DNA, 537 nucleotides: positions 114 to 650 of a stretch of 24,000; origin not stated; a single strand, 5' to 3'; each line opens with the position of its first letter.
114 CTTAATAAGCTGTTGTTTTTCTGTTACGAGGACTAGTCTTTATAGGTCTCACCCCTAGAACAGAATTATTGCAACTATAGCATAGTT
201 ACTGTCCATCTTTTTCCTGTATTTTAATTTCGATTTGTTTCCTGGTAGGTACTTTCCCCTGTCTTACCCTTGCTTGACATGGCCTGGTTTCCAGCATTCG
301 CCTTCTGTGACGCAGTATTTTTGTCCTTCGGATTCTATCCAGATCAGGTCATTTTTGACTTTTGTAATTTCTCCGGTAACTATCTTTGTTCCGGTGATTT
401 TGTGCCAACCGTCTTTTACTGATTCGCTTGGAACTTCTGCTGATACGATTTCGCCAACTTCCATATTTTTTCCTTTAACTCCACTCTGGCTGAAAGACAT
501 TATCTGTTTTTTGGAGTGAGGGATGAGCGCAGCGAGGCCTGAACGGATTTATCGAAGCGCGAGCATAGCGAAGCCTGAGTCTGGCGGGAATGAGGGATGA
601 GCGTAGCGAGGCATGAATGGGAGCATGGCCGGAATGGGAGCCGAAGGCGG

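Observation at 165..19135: Over-represented 10-mer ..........: two perfect palindromes bracketing one ORF, plus solitary half-sites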

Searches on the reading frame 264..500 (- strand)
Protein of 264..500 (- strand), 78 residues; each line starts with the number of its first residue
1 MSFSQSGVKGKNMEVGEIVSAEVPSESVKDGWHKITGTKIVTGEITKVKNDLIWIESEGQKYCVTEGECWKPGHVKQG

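Call 91: find_encoding_contigs(protein=window:264-500:-, flank=10000, max_places=10)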
Protein window:264-500:- (78 aa): no gene with exactly this product is on record in the collection.
